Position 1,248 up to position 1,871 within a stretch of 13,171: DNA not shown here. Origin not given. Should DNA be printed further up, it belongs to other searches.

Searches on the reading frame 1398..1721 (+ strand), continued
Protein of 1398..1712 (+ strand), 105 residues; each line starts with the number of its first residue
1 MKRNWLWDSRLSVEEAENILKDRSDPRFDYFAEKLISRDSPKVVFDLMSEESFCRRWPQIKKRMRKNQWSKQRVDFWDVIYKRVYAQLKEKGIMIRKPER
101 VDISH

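Call 35: fold_search(model_id=the predicted structure, library=pdb)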
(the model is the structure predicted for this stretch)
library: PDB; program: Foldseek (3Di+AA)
matches with E <= 10: 20; with E <= 0.001: 0
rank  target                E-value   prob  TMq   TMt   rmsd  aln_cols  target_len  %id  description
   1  9hm8_MODEL_1_A        3.7e+00  0.12  0.33  0.29   7.8       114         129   13  NMR solution structure of RPRD2 CTD-interacting domain and pS2,7 RNAPII CTD peptide. (released 2025-12-17)
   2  7jil_t                4.3e+00  0.16  0.35  0.41   7.3        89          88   17  70S ribosome Flavobacterium johnsoniae (released 2020-12-02)
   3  7zhg_Q                4.3e+00  0.07  0.27  0.21  11.9       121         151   15  High-resolution cryo-EM structure of Pyrococcus abyssi 30S ribosomal subunit bound to mRNA and initiator tRNA anticodo (released 2022-06-29)
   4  7mwc_D                4.8e+00  0.10  0.29  0.11   6.4        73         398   14  ERAP1 binds peptide C-terminus of a LPF sequence (AAAAFKARKF) (released 2021-07-28)
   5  6z3j_C                5.3e+00  0.08  0.24  0.31   9.6        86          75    8  Repulsive Guidance Molecule B (RGMB) in complex with Growth Differentiation Factor 5 (GDF5) (crystal form 1) (released 2020-07-01)
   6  6x1h_E                5.9e+00  0.11  0.33  0.18  11.7        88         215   19  Crystal structure of a guanine nucleotide exchange factor (GEF) domain from the Orientia tsutsugamushi protein OtDUB (released 2020-11-25)
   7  6z3m_J                6.2e+00  0.07  0.24  0.32   9.6        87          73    8  Repulsive Guidance Molecule B (RGMB) in complex with Growth Differentiation Factor 5 (GDF5) and Neogenin 1 (NEO1). (released 2020-07-01)
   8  6z3m_C                6.6e+00  0.06  0.24  0.32   9.4        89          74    9  Repulsive Guidance Molecule B (RGMB) in complex with Growth Differentiation Factor 5 (GDF5) and Neogenin 1 (NEO1). (released 2020-07-01)
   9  6rxx_Ch               6.9e+00  0.07  0.31  0.24  10.5       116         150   15  Cryo-EM structure of the 90S pre-ribosome (Kre33-Noc4) from Chaetomium thermophilum, state C, Poly-Ala (released 2019-08-14)
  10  1yoz_B                6.9e+00  0.04  0.21  0.20  14.3        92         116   20  Predicted coding region AF0941 from Archaeoglobus fulgidus (released 2005-02-08)
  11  5ajd_I                7.3e+00  0.03  0.24  0.07  16.7       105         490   14  Not1 C-terminal domain in complex with Not4 (released 2015-04-29)
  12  6dup_A                7.7e+00  0.03  0.20  0.08  13.8       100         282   15  CRYSTAL STRUCTURE OF PXR IN COMPLEX WITH COMPOUND 7 (released 2018-08-29)
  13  8gjg_A                8.1e+00  0.06  0.28  0.20  10.3        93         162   14  De novo design of high-affinity protein binders to bioactive helical peptides (released 2024-01-10)
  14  3iy8_O                8.6e+00  0.13  0.39  0.46   6.7        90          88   16  Leishmania tarentolae Mitonchondrial Ribosome small subunit (released 2009-07-07)
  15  7riv                  8.6e+00  0.04  0.25  0.12  13.3        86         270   20  human PXR LBD bound to GSK001 (released 2021-08-25)
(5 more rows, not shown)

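Call 41: fold_search(model_id=the predicted structure, library=viral)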
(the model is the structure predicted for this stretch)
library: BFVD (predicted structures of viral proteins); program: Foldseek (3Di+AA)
matches with E <= 10: 54; with E <= 0.001: 0
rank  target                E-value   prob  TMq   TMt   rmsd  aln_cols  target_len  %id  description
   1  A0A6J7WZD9            2.6e+00  0.33  0.37  0.52   8.6        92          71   14  Uncharacterized protein [uncultured Caudovirales phage]
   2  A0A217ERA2            2.8e+00  0.15  0.36  0.31   8.5       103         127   13  Cytochrome c-type biogenesis protein CcmH [Bacillus phage vB_BsuM-Goe3]
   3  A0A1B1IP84            2.8e+00  0.15  0.37  0.21  12.8        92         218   13  (no name in the UniProt tables at hand)
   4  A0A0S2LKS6            3.2e+00  0.06  0.25  0.10  12.3        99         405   17  Polyprotein (Fragment) [Potato virus V]
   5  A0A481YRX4            3.8e+00  0.08  0.25  0.24  14.8       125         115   12  Uncharacterized protein [Marseillevirus LCMAC101]
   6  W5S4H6                4.4e+00  0.09  0.30  0.20  19.0        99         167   10  Uncharacterized protein [Pithovirus sibericum]
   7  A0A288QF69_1          4.4e+00  0.06  0.26  0.06  12.0       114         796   12  Uncharacterized protein [Ceratobasidium virus A]
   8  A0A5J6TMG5            4.7e+00  0.08  0.25  0.20  12.1        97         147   13  (no name in the UniProt tables at hand)
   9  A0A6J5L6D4            4.9e+00  0.15  0.36  0.42  10.7        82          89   12  Uncharacterized protein [uncultured Caudovirales phage]
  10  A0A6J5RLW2            5.2e+00  0.11  0.36  0.37  11.7        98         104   12  Uncharacterized protein [uncultured Caudovirales phage]
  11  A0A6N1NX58            5.2e+00  0.10  0.34  0.27   7.4       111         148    7  HEAT repeat domain-containing protein [Tupanvirus soda lake]
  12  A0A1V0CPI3            5.2e+00  0.10  0.35  0.13   9.6       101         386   15  (no name in the UniProt tables at hand)
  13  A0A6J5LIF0            5.2e+00  0.06  0.28  0.11  19.9       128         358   14  Uncharacterized protein [uncultured Caudovirales phage]
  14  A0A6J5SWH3            5.2e+00  0.03  0.19  0.19  13.2       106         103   16  Uncharacterized protein [uncultured Caudovirales phage]
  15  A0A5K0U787            5.5e+00  0.08  0.25  0.04   9.5        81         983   10  SWIB/MDM2 domain protein [Yasminevirus sp. GU-2018]
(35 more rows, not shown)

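Call 53: find_encoding_contigs(protein=P0315, flank=5000, max_places=3)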
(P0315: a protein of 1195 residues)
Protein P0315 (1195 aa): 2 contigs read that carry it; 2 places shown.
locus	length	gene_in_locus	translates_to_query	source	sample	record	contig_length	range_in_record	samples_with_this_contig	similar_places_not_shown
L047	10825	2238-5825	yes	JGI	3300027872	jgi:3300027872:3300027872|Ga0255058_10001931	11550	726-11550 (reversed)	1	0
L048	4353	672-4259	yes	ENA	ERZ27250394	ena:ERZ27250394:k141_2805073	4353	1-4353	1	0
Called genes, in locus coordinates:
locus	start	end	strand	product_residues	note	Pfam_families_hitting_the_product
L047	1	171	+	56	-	?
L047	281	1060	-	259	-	PF04055:Radical_SAM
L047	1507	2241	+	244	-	PF08843:AbiEii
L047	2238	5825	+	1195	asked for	PF12844:HTH_19, PF13560:HTH_31, PF01381:HTH_3, PF13443:HTH_26 (weak), PF04471:Mrr_cat (weak), PF13424:TPR_12 (faint), PF14559:TPR_19 (faint), PF13428:TPR_14 (faint), +2 more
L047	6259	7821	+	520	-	PF00849:PseudoU_synth_2, PF10672:Methyltrans_SAM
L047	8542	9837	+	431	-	PF02321:OEP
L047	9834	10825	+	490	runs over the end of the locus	PF02321:OEP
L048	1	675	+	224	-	?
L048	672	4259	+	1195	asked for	PF12844:HTH_19, PF13560:HTH_31, PF01381:HTH_3, PF13443:HTH_26 (weak), PF04471:Mrr_cat (weak), PF13424:TPR_12 (faint), PF14559:TPR_19 (faint), PF13428:TPR_14 (faint), +2 more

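Call 54: find_encoding_contigs(protein=P0312, flank=5000, max_places=3)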
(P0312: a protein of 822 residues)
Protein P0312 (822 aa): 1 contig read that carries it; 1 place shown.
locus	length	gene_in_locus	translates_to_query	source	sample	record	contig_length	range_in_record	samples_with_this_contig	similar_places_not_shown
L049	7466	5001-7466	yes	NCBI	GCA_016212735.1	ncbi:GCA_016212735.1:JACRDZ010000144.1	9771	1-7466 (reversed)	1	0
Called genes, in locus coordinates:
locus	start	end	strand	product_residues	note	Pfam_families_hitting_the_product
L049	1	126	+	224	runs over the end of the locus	PF00005:ABC_tran, PF02463:SMC_N (faint), PF13304:AAA_21 (faint)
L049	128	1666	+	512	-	PF02687:FtsX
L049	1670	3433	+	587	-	PF02687:FtsX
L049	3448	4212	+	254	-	PF17131:TP_0789-like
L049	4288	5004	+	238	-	PF08843:AbiEii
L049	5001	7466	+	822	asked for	PF07719:TPR_2 (faint), PF13181:TPR_8 (faint), PF13744:HTH_37 (faint), PF01381:HTH_3, PF12844:HTH_19, PF13443:HTH_26, PF13560:HTH_31, PF04471:Mrr_cat, +4 more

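Call 55: find_encoding_contigs(protein=P0286, flank=4000, max_places=2)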
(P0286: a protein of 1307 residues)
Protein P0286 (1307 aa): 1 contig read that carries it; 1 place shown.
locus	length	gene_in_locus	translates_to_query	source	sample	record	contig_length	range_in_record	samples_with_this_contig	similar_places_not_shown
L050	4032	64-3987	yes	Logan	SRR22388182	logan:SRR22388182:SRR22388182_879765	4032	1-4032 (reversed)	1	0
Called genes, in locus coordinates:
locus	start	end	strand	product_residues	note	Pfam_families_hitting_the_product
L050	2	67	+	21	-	?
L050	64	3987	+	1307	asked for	PF01381:HTH_3, PF13560:HTH_31 (weak)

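Call 56: find_encoding_contigs(protein=P0300, flank=4000, max_places=2)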
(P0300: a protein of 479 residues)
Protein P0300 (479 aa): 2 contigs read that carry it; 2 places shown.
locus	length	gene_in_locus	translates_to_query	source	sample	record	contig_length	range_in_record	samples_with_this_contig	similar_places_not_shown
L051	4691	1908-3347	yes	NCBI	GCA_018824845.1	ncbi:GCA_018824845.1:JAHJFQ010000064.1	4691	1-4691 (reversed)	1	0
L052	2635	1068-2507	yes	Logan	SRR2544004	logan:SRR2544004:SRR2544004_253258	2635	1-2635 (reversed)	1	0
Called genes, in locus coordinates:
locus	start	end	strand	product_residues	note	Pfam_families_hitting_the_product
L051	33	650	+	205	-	-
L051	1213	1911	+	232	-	PF08843:AbiEii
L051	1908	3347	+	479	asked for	PF01381:HTH_3, PF13560:HTH_31 (weak)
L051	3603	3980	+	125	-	PF10057:MpsC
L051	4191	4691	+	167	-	PF17297:PEPCK_N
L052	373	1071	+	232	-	PF08843:AbiEii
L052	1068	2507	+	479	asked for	PF01381:HTH_3, PF13560:HTH_31 (weak)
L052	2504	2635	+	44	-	?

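Call 57: find_encoding_contigs(protein=P0346, flank=4000, max_places=2)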
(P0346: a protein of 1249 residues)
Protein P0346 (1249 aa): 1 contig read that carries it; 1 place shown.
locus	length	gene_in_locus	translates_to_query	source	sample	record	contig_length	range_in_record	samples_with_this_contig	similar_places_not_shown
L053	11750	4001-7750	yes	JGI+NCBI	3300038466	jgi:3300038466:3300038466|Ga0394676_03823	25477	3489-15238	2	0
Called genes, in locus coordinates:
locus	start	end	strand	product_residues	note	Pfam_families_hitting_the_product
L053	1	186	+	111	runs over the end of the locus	PF13192:Thioredoxin_3, PF08859:DGC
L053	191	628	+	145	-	PF00085:Thioredoxin, PF13098:Thioredoxin_2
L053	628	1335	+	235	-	PF02683:DsbD_TM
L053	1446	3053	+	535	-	PF00009:GTP_EFTU, PF01926:MMR_HSR1 (weak), PF22042:EF-G_D2, PF16658:RF3_C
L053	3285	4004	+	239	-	PF08843:AbiEii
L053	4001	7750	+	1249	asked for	PF01381:HTH_3, PF12844:HTH_19, PF13443:HTH_26 (weak), PF13560:HTH_31 (weak), PF13744:HTH_37 (weak), PF24250:HVO_2718 (faint)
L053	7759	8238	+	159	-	PF04074:DUF386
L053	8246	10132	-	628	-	PF00005:ABC_tran, PF02463:SMC_N (faint), PF03193:RsgA_GTPase (faint), PF13191:AAA_16 (faint), PF13304:AAA_21 (weak), PF12848:ABC_tran_Xtn, PF00005:ABC_tran, PF16326:ABC_tran_CTD, +5 more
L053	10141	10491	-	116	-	-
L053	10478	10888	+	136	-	PF01451:LMWPc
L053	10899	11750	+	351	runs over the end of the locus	PF01758:SBF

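Call 82: search_dna_similar(query=window:1398-1712:+, collection=plasmids, mode=protein, max_evalue=0.01, max_rows=10)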
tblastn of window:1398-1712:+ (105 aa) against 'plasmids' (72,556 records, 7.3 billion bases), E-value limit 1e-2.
No match.
